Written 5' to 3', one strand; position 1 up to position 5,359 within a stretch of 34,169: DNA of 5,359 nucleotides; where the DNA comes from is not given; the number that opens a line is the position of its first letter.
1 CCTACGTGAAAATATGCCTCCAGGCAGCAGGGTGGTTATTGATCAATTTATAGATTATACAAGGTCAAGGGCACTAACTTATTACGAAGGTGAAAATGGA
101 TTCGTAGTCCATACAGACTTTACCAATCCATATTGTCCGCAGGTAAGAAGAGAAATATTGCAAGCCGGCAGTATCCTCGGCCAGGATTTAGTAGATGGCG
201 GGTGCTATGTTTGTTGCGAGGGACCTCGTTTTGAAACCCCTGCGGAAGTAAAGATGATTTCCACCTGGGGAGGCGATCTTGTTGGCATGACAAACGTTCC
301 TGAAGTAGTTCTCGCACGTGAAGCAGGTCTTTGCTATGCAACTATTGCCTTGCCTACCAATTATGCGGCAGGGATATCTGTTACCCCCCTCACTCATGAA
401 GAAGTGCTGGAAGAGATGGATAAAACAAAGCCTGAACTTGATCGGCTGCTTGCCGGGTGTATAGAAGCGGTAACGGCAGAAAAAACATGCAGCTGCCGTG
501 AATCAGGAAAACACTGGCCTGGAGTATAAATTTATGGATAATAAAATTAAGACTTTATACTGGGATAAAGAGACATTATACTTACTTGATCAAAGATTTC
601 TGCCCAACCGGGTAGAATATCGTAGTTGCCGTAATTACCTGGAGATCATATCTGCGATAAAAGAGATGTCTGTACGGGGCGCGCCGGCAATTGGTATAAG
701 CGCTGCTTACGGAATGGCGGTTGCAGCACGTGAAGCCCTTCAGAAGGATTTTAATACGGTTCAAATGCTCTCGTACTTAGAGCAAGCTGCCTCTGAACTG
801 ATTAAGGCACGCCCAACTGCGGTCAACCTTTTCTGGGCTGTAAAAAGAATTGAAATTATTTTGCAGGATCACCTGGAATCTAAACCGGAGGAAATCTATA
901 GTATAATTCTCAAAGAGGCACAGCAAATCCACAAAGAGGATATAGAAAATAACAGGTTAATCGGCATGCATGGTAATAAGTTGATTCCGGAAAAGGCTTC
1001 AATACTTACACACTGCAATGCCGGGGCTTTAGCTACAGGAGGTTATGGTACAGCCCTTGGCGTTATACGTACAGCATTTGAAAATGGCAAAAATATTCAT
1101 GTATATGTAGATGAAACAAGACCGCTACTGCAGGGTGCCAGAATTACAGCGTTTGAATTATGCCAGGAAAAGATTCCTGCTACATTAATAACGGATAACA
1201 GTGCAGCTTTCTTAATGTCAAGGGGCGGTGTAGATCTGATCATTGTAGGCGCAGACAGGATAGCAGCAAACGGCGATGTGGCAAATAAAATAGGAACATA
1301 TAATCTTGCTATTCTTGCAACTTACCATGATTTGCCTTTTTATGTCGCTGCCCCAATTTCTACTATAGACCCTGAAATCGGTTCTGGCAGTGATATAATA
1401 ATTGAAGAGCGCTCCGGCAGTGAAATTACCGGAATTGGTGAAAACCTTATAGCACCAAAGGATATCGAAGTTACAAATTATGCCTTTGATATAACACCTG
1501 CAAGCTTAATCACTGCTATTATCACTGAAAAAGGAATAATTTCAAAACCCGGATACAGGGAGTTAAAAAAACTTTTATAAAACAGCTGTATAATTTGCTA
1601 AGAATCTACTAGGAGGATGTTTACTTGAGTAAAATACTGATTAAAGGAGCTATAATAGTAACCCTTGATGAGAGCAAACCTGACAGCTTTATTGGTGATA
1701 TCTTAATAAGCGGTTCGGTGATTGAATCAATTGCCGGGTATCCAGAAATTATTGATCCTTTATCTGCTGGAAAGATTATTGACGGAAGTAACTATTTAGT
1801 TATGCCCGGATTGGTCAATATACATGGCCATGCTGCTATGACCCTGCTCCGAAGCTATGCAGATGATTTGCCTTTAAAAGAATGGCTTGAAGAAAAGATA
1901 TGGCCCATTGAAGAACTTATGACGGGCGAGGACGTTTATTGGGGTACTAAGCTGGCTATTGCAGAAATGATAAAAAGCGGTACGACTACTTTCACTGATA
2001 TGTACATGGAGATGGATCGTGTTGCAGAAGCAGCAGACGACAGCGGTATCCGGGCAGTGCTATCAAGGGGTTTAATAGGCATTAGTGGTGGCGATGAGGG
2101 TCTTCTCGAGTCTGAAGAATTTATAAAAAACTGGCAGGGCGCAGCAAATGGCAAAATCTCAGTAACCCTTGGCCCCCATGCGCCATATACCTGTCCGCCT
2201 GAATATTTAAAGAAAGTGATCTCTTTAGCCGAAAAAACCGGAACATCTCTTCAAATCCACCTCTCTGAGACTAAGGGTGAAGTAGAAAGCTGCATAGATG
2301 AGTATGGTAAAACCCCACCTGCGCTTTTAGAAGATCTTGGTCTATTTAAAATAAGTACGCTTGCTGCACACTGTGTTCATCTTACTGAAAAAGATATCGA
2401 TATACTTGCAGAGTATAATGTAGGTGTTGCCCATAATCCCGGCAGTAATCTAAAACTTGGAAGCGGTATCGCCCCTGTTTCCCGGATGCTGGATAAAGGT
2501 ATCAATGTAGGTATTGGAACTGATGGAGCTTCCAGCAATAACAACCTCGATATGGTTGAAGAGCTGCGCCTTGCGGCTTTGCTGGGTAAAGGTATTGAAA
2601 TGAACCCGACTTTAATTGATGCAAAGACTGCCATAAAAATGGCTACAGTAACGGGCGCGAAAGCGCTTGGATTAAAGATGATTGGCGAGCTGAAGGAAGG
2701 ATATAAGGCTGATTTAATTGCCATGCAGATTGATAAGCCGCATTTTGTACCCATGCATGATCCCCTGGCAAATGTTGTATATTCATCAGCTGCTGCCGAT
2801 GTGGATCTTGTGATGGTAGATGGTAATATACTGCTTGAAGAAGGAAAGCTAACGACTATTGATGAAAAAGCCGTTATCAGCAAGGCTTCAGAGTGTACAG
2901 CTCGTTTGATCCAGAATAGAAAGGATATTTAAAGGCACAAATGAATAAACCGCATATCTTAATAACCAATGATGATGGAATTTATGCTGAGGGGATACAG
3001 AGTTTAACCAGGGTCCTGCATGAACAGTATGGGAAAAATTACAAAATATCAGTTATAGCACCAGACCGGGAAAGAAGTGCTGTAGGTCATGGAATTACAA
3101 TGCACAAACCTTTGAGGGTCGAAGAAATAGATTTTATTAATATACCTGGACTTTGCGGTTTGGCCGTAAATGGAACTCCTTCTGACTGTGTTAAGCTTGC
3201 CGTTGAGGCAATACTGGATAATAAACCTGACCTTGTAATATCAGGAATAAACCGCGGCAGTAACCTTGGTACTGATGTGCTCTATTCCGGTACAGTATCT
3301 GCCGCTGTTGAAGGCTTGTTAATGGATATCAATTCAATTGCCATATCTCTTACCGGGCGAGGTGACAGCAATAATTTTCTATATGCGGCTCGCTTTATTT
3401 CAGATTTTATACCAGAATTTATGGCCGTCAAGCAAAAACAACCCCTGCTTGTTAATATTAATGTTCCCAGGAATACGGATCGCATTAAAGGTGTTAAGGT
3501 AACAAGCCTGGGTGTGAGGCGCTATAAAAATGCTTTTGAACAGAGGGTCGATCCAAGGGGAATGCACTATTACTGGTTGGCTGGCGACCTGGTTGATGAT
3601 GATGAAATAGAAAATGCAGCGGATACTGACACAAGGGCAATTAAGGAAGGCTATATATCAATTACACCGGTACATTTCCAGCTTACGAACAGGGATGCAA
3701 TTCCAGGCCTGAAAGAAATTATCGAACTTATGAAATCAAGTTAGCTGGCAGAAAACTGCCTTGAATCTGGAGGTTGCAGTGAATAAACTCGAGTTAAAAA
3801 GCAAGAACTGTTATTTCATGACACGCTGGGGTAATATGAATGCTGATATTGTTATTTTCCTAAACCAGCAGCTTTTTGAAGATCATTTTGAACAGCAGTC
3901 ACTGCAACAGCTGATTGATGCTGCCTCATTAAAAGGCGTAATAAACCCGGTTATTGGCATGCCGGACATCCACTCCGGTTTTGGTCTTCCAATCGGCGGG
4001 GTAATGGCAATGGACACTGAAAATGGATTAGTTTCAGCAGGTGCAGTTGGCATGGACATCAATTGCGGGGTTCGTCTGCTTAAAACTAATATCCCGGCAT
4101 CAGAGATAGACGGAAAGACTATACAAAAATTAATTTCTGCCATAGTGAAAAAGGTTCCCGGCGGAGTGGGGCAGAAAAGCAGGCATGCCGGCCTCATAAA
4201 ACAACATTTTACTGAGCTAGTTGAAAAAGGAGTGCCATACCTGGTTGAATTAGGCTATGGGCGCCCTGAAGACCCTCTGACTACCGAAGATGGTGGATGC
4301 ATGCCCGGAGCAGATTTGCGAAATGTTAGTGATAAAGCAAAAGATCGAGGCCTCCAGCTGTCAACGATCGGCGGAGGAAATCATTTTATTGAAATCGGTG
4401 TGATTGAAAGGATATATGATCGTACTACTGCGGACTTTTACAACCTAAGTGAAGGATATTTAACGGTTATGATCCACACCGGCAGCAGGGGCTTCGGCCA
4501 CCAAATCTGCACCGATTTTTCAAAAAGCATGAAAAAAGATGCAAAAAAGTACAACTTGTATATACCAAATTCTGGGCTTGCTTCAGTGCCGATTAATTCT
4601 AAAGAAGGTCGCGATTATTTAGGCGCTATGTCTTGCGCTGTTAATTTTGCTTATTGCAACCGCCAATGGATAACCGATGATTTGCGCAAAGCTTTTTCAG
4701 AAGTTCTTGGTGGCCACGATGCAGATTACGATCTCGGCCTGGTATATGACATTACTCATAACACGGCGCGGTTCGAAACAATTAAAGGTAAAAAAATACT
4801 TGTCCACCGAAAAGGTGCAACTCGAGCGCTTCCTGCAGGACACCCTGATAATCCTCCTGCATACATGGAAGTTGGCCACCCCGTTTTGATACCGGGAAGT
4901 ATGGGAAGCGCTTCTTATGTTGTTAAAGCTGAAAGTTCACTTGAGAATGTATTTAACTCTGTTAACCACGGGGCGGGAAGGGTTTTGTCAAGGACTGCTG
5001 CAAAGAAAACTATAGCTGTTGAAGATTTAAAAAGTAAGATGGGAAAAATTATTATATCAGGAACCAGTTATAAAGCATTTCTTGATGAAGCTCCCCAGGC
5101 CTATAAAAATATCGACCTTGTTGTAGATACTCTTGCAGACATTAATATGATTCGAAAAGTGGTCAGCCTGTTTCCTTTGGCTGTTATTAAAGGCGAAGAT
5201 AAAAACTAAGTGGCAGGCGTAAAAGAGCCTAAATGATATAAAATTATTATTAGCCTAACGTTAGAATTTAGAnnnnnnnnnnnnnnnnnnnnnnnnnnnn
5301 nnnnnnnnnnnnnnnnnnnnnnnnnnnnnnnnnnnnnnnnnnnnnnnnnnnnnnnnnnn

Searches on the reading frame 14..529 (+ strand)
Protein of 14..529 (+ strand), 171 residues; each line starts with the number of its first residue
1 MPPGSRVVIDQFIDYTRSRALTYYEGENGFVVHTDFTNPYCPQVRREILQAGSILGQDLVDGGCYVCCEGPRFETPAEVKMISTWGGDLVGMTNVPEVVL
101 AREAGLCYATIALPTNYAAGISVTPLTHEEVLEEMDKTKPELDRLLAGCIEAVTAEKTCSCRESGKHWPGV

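Call 83: search_protein_families(library=pfam, proteins=[window:14-529:+], max_evalue=0.00001)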
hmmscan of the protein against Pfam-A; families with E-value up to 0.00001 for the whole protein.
window:14-529:+ (171 aa): 1 family
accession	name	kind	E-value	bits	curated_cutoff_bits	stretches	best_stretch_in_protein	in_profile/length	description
PF01048.26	PNP_UDP_1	-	3.4e-29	102.4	25.1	1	2-150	87-232/233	Phosphorylase superfamily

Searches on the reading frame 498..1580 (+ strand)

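Call 7: search_protein_families(library=pfam, proteins=[window:498-1580:+], max_evalue=0.00001)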
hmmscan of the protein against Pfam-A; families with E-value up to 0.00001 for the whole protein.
window:498-1580:+ (360 aa): 1 family
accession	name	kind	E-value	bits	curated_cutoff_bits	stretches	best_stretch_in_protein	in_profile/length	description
PF01008.23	IF-2B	-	3.1e-92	309.2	22.4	1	59-349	2-279/280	Initiation factor 2 subunit family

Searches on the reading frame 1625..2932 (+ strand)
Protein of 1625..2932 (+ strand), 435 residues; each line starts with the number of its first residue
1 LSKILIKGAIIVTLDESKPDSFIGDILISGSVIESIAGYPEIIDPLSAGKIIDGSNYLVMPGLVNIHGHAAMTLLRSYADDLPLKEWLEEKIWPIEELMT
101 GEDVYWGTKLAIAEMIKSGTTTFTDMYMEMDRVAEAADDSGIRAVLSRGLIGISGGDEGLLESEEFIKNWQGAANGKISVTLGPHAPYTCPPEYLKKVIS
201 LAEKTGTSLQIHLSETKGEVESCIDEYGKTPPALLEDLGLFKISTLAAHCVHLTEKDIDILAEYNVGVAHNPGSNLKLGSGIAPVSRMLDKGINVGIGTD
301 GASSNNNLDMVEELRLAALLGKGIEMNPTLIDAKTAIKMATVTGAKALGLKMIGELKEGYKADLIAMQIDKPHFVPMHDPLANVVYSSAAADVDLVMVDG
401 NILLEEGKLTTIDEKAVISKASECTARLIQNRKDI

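Call 7: search_protein_families(library=pfam, proteins=[window:1625-2932:+], max_evalue=0.00001)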
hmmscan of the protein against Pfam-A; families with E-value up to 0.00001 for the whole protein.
window:1625-2932:+ (435 aa): 2 families
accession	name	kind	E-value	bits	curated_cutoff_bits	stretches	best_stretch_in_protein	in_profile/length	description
PF01979.26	Amidohydro_1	-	1.3e-81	275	25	1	58-402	1-344/345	Amidohydrolase family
PF07969.17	Amidohydro_3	-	1.2e-17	65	29.7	1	184-402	248-470/472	Amidohydrolase family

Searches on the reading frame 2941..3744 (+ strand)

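Call 7: search_protein_families(library=pfam, proteins=[window:2941-3744:+], max_evalue=0.00001)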
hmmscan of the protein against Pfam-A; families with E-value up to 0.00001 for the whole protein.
window:2941-3744:+ (267 aa): 1 family
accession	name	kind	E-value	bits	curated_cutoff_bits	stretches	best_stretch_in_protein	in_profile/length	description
PF01975.23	SurE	-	9.4e-61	205.3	22.1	1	6-196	1-188/189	Survival protein SurE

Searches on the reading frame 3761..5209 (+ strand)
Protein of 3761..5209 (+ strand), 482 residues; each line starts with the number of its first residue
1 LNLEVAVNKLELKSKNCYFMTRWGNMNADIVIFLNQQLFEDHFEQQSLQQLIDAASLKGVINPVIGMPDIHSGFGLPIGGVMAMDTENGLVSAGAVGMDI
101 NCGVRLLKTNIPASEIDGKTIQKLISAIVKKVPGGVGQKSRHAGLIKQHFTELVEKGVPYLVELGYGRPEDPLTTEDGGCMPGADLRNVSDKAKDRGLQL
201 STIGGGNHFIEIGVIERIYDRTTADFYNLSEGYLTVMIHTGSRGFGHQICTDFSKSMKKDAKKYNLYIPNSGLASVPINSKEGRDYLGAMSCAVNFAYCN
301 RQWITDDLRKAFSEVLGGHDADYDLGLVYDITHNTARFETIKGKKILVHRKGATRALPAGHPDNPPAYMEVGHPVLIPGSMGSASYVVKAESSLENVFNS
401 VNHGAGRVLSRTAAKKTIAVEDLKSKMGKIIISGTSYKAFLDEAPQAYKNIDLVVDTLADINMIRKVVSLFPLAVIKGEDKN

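Call 7: search_protein_families(library=pfam, proteins=[window:3761-5209:+], max_evalue=0.00001)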
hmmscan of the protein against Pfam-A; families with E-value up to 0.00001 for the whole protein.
window:3761-5209:+ (482 aa): 1 family
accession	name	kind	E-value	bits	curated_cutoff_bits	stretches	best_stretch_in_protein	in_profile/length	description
PF01139.22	RtcB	-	7.4e-144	480.5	27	1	50-478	1-426/426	tRNA-splicing ligase RtcB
